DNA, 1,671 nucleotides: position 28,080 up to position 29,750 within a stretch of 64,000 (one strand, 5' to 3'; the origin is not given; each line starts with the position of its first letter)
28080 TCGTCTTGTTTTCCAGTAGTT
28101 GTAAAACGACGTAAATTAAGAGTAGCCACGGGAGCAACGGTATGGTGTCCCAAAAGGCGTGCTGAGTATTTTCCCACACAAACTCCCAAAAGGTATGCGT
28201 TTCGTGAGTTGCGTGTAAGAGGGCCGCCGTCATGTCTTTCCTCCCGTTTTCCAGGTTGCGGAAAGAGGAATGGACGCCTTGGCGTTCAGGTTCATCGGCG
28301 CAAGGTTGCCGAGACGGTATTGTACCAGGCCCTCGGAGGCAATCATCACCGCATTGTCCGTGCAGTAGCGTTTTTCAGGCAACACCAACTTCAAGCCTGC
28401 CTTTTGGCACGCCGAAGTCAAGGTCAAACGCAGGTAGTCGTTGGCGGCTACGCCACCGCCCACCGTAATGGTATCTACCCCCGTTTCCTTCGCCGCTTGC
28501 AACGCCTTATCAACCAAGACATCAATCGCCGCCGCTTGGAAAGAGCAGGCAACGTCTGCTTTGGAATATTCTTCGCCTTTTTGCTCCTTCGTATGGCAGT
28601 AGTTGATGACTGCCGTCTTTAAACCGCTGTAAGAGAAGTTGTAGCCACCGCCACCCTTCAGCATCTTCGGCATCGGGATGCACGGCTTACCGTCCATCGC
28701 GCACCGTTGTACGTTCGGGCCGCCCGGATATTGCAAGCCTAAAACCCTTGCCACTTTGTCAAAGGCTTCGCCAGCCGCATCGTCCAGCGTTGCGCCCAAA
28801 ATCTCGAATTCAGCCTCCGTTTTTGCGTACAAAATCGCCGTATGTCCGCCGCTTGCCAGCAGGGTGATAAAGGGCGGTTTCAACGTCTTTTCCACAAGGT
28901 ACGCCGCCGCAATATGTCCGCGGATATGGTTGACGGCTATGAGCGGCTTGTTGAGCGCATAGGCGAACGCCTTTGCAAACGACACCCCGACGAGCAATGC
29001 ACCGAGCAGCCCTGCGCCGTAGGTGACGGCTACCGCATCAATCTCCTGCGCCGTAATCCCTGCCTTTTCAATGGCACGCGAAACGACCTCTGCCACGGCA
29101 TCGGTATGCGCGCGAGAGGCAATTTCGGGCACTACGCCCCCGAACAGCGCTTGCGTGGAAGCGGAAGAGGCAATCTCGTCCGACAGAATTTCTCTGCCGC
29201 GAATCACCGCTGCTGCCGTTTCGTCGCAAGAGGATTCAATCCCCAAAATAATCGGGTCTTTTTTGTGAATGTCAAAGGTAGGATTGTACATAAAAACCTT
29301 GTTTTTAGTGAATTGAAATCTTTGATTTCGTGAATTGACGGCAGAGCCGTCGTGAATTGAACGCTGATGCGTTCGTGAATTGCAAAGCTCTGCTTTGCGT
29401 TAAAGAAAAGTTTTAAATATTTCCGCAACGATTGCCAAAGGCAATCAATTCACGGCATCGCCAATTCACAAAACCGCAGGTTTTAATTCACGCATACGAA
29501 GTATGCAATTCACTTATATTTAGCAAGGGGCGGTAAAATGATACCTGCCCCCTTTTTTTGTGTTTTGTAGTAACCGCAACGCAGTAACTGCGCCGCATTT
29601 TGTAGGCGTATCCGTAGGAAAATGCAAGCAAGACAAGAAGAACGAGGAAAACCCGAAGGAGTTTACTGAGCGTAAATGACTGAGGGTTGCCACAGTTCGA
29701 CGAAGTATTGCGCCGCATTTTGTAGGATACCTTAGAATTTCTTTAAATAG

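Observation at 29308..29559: Archetype of an unusual hairpin-array element: 4 x (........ + unique 6-bp hairpin), a centre, 4 x (hairpin + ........), then a plus-strand terminator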

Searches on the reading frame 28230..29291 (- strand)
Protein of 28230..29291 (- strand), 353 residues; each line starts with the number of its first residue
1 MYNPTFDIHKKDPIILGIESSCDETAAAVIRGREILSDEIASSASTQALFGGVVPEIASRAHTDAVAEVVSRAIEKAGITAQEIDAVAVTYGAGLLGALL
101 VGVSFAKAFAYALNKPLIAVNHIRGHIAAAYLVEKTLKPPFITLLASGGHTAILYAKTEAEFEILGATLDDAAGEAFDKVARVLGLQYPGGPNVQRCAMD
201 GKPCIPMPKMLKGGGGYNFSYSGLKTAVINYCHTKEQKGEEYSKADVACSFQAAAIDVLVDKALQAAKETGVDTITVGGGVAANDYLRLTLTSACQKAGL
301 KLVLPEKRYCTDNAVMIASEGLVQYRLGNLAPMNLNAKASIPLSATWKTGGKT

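Call 17: find_encoding_contigs(protein=window:28230-29291:-, flank=3000, max_places=6)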
Protein window:28230-29291:- (353 aa): no gene with exactly this product is on record in the collection.
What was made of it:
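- Tried and rejected: Exact-protein look-up of the window's TsaD found no record, so the source genome itself could not be retrieved (call 17).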

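Call 18: find_related_loci(query=window:28230-29291:-, collection=genome_contigs, flank=10000)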
Query window:28230-29291:- (353 aa) in genome_contigs; peptide patterns used: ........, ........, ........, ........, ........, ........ (x = any residue, [..] = any of these).
599 stretches matched a pattern (row limit reached: there are more); 539 encode a relative of the query (tblastn E <= 1e-3); the best 80 are kept; 80 distinct loci.
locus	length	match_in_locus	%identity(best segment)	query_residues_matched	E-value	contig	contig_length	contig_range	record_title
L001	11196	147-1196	98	1-350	0e+0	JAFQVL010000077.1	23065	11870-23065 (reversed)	MAG: Clostridia bacterium isolate RGIG2187 Goat_Colon.Co__c2861552, whole genome shotgun sequence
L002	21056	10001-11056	96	1-352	0e+0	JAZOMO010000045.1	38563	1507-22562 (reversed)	MAG: Candidatus Scatosoma sp. isolate T1900045647_YK20190341.MAGScoT_cleanbin_000010 SGB_8175_k141_2060175, whole genome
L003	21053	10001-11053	82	1-349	0e+0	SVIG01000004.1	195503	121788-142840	MAG: Clostridiales bacterium isolate SIG403 NODE_1113_length_195503_cov_10.354941, whole genome shotgun sequence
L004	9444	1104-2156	82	1-349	0e+0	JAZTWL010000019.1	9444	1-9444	MAG: Candidatus Scatosoma sp. isolate T1900045333_YK20190022.MAGScoT_cleanbin_000046 SGB_6556_k141_1465097, whole genome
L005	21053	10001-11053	81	1-349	0e+0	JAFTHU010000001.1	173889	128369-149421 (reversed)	MAG: Clostridia bacterium isolate RGIG3831 Roe_deer_Cecum-1__c123, whole genome shotgun sequence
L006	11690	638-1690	81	1-349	0e+0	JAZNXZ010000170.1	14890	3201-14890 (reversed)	MAG: Candidatus Scatosoma sp. isolate T1900044777_TS20190243.MAGScoT_cleanbin_000075 SGB_2503_k141_1204921, whole genome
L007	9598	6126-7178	81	1-349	0e+0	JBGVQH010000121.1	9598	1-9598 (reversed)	MAG: Candidatus Scatosoma sp. isolate fecal_MAG_169 fecal_MAG_169_contig_0121, whole genome shotgun sequence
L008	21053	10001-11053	80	1-349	0e+0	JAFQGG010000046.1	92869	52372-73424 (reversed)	MAG: Clostridia bacterium isolate RGIG1792 Goat_Cecum-4__c795685, whole genome shotgun sequence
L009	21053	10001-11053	81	1-349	0e+0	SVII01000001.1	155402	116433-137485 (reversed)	MAG: Clostridiales bacterium isolate SIG405 NODE_1982_length_155402_cov_2.310211, whole genome shotgun sequence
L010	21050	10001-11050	80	2-351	0e+0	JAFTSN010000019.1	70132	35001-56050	MAG: Clostridia bacterium isolate RGIG4110 Roe_deer_Cecum.Co__c1687488, whole genome shotgun sequence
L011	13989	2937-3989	81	1-349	0e+0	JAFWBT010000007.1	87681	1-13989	MAG: Clostridia bacterium isolate RGIG5595 Sheep_Colon.Co__c613539, whole genome shotgun sequence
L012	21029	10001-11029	83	7-349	0e+0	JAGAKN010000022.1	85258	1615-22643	MAG: Clostridia bacterium isolate RGIG8526 Water_deer_Cecum-2__c550090, whole genome shotgun sequence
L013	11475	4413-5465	80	1-349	0e+0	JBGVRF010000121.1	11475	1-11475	MAG: Candidatus Scatosoma sp. isolate fecal_MAG_147 fecal_MAG_147_contig_0121, whole genome shotgun sequence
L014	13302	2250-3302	80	1-349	0e+0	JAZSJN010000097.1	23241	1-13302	MAG: Candidatus Scatosoma sp. isolate T1900044564_TS20190030.MAGScoT_cleanbin_000062 SGB_390_k141_1657882, whole genome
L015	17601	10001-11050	80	2-349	0e+0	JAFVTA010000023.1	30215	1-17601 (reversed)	MAG: Clostridia bacterium isolate RGIG5368 Sheep_Colon-3__c234345, whole genome shotgun sequence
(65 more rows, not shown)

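Call 54: find_homologous_proteins(query=window:28230-29291:-, max_evalue=1e-100)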
Query window:28230-29291:- (353 aa): 4009 proteins with E <= 1e-100 among 8000 candidates; the best 120 are listed.
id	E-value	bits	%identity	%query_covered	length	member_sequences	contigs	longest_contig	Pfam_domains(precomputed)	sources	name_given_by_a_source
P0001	5.1e-212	721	94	100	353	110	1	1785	PF00814.32,PF22521.3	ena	-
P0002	1.2e-204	697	92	100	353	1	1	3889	PF00814.32,PF22521.3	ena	-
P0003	1.2e-202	690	89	100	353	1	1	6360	PF00814.32,PF22521.3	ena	-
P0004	3.4e-201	686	88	100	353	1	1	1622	PF00814.32,PF22521.3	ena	-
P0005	2.4e-190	650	84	100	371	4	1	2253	PF00814.32,PF22521.3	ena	-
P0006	2.3e-187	640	84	99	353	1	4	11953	PF00814.32,PF22521.3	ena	-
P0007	1.2e-186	638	83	99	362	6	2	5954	PF00814.32,PF22521.3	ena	-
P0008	1.2e-185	635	82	99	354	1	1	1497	PF00814.32,PF22521.3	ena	-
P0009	6.8e-185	632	83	99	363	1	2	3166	PF00814.32,PF22521.3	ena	-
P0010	2.5e-184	630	83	98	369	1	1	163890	PF00814.32,PF22521.3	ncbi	-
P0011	1.2e-183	628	83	99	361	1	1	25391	PF00814.32,PF22521.3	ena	-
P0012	1.7e-183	627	82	99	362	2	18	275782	PF00814.32,PF22521.3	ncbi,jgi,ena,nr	ncbi:MAG: tRNA (adenosine(37)-N6)-threonylcarbamoyltransferase complex transferase subunit TsaD [Clo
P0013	1.8e-183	627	82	99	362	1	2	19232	PF00814.32,PF22521.3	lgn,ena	-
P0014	1.9e-183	627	82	99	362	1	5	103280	PF00814.32,PF22521.3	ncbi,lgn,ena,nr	ncbi:MAG: tRNA (adenosine(37)-N6)-threonylcarbamoyltransferase complex transferase subunit TsaD [Clo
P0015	2.9e-183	627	81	99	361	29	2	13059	PF00814.32,PF22521.3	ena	-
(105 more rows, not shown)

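Call 55: find_encoding_contigs(protein=P0001, flank=3000, max_places=10)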
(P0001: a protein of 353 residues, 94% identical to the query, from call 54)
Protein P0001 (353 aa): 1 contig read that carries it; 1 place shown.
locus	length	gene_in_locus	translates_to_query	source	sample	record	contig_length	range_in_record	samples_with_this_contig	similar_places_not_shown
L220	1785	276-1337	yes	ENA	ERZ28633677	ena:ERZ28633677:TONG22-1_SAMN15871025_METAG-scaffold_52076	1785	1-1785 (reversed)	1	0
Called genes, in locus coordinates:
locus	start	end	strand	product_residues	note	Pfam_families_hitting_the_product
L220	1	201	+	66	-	?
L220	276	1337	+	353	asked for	PF00814:TsaD, PF22521:HypF_C_2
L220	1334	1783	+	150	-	?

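Call 56: find_encoding_contigs(protein=P0002, flank=3000, max_places=10)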
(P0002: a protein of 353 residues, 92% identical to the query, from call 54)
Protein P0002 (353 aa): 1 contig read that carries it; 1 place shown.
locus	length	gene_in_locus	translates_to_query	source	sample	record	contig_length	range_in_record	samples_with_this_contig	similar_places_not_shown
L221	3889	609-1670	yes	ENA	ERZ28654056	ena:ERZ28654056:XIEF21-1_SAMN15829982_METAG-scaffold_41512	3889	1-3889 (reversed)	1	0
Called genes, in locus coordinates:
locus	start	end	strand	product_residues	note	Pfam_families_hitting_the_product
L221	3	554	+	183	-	?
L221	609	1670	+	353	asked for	PF00814:TsaD, PF22521:HypF_C_2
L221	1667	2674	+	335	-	PF11449:ArsP_2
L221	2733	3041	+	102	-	PF01740:STAS, PF13466:STAS_2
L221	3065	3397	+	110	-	-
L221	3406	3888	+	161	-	?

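Call 57: find_encoding_contigs(protein=P0003, flank=5000, max_places=10)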
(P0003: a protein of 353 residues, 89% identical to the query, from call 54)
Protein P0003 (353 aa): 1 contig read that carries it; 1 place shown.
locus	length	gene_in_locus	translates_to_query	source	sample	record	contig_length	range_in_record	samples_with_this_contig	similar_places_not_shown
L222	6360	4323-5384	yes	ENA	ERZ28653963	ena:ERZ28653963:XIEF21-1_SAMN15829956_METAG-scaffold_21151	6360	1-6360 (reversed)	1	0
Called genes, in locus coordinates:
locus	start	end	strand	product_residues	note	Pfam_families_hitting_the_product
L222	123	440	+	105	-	-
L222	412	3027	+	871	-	-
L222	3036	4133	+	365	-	PF03462:PCRF, PF00472:RF-1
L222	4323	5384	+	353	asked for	PF00814:TsaD, PF22521:HypF_C_2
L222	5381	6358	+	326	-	?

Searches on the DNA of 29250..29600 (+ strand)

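Call 50: search_rna_families(source=window, start=29250, end=29600, threshold=evalue, max_evalue=10)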
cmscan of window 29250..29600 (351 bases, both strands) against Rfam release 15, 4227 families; matches with E-value up to 10: 4.
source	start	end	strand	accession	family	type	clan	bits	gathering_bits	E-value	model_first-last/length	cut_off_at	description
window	29485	29561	-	RF01231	snoR74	Gene; snRNA; snoRNA; HACA-box;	-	18.5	44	1.9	1-134/134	no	Small nucleolar RNA snoR74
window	29301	29319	-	RF01315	CRISPR-DR2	Gene; CRISPR;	CL00014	18.4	37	0.86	1-30/30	no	CRISPR RNA direct repeat element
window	29516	29573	-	RF02066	STnc320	Gene; sRNA;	-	14.6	50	3.9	1-55/55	no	Salmonella enterica sRNA STnc320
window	29527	29561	-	RF02050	STnc470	Gene; sRNA;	-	10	80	2.9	103-141/226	no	Salmonella enterica sRNA STnc470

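Call 75: search_dna_similar(query=window:29292-29520:+, collection=plasmids, mode=distant, max_evalue=1, max_rows=10)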
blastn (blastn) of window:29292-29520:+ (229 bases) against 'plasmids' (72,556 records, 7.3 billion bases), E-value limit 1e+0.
Records with a match: 16; places in all: 16; records where one place covers at least 80% of the query: 0.
Best place of each record, by identity: 95-99% 1; 90-95% 14; 80-90% 1.
By first word of the organism name: Vibrio 14; Aeromonas 1; Peptoclostridium 1.
By predicted mobility (MOB-suite, as given by PLSDB): mobilizable 13; non-mobilizable 2; conjugative 1.
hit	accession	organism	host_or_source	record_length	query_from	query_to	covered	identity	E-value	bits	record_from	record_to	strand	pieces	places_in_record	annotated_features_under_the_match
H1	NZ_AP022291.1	Aeromonas veronii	-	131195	134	178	20%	80.0%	7e-1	41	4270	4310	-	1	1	cueO: multicopper oxidase CueO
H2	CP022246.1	Vibrio parahaemolyticus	shrimp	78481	5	31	12%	92.6%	7e-1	41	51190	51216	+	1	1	record has no annotation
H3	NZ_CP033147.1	Vibrio owensii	Penaeus vannamei,hepatopancrease,shrimp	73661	5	31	12%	92.6%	7e-1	41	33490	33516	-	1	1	hypothetical protein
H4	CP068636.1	Vibrio parahaemolyticus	Penaeus vannamei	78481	5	31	12%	92.6%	7e-1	41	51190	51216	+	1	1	hypothetical protein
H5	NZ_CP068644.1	Vibrio parahaemolyticus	Penaeus vannamei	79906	5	31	12%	92.6%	7e-1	41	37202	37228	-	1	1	hypothetical protein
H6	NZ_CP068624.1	Vibrio parahaemolyticus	Penaeus vannamei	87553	5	31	12%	92.6%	7e-1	41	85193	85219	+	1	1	hypothetical protein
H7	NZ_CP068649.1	Vibrio parahaemolyticus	Penaeus vannamei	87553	5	31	12%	92.6%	7e-1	41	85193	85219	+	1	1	hypothetical protein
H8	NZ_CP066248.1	Vibrio parahaemolyticus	seawater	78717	5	31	12%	92.6%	7e-1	41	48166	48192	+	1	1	hypothetical protein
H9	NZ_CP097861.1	Vibrio owensii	Penaeus vannamei,tissue ...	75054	5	31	12%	92.6%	7e-1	41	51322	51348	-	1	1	hypothetical protein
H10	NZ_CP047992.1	Vibrio parahaemolyticus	Litopenaeus vannamei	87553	5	31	12%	92.6%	7e-1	41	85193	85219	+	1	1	hypothetical protein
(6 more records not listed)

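Call 76: search_dna_similar(query=window:29292-29520:+, collection=phages, mode=distant, max_evalue=1, max_rows=10)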
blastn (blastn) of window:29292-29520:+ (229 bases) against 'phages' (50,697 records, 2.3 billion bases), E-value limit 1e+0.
Records with a match: 4; places in all: 4; records where one place covers at least 80% of the query: 0.
Best place of each record, by identity: >=99% 2; 95-99% 1; 80-90% 1.
By first word of the organism name: Acinetobacter 2; Bacteriophage 1; Streptococcus 1.
By host as written in the record: - 3; Streptococcus suis S95G 1.
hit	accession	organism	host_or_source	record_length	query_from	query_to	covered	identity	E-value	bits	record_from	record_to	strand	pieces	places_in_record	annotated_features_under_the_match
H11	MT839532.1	Bacteriophage sp.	human fecal samples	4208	158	191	15%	88.2%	2e-1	41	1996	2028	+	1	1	record has no annotation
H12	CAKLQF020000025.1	Acinetobacter phage MD-2021a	not known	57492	109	131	10%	100.0%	6e-2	43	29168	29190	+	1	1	none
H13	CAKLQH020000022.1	Acinetobacter phage MD-2021a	not known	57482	109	131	10%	100.0%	6e-2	43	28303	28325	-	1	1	none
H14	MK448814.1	Streptococcus phage Javan583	Streptococcus suis S95G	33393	115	138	10%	95.8%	7e-1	40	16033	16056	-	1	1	none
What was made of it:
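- Tried and rejected: BLAST of the element against PLSDB plasmids and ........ phages gave only chance 20-45-nt matches (calls 75, 76).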
